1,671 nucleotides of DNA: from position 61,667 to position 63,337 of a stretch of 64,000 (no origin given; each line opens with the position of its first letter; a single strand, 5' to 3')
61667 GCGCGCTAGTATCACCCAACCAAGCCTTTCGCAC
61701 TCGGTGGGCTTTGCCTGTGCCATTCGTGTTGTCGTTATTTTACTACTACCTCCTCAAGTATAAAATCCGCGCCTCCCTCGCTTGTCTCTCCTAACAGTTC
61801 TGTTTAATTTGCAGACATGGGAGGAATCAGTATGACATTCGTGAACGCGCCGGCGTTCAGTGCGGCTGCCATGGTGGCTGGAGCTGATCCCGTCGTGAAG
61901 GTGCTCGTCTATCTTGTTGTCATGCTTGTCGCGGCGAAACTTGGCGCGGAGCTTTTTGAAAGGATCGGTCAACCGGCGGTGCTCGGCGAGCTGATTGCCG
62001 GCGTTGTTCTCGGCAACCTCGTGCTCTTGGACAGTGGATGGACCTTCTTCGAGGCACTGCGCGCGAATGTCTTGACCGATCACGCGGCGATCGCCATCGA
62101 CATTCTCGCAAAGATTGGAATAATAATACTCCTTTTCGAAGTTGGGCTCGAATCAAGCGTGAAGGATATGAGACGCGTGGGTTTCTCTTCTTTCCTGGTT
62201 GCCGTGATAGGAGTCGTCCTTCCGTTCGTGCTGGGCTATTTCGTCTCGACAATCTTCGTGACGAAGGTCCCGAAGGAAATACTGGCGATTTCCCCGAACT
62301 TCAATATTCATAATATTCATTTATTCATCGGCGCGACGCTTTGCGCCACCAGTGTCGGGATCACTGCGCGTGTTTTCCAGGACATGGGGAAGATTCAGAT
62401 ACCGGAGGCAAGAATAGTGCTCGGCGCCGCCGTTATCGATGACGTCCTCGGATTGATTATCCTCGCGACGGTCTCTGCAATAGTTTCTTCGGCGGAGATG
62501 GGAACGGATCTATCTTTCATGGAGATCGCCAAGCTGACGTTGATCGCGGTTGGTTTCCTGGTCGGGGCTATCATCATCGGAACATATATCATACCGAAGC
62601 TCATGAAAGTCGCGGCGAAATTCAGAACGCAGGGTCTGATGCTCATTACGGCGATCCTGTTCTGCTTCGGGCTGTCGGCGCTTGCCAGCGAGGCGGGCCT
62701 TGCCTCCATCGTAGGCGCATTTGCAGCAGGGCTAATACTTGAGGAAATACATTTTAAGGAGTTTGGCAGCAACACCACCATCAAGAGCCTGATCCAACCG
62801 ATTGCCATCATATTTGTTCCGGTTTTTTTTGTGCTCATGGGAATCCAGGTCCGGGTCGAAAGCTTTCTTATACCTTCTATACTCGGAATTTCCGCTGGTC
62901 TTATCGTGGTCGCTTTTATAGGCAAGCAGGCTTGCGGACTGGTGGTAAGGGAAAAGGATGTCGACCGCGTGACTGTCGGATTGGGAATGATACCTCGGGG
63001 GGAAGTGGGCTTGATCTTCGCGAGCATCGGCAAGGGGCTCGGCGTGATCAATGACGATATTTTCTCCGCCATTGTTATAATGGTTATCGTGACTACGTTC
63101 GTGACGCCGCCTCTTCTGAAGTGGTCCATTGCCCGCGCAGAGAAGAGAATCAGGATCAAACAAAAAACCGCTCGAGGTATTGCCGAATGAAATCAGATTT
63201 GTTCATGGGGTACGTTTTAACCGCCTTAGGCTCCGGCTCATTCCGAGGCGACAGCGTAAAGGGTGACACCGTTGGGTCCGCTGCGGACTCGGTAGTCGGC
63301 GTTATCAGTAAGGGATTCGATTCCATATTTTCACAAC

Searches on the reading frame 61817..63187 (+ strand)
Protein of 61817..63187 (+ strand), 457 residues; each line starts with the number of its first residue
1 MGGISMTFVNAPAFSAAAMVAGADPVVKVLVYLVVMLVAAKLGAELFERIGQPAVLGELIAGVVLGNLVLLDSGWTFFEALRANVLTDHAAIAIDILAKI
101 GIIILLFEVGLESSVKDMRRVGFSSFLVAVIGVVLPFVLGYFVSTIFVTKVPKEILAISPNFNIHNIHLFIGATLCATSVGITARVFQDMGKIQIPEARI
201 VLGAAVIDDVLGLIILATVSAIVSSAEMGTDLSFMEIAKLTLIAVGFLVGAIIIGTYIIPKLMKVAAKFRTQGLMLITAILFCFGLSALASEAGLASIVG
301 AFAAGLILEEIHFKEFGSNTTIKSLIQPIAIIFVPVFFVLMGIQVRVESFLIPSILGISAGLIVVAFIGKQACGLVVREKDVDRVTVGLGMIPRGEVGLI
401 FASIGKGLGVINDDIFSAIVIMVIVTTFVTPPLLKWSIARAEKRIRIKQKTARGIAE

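Call 22: search_protein_families(library=pfam, proteins=[window:61817-63187:+], max_evalue=0.05)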
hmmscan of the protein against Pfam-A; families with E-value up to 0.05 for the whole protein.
window:61817-63187:+ (457 aa): 1 family
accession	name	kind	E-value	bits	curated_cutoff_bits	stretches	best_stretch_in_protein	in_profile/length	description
PF00999.27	Na_H_Exchanger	-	4.8e-56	190.7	26.2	1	41-435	8-374/375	Sodium/hydrogen exchanger, transmembrane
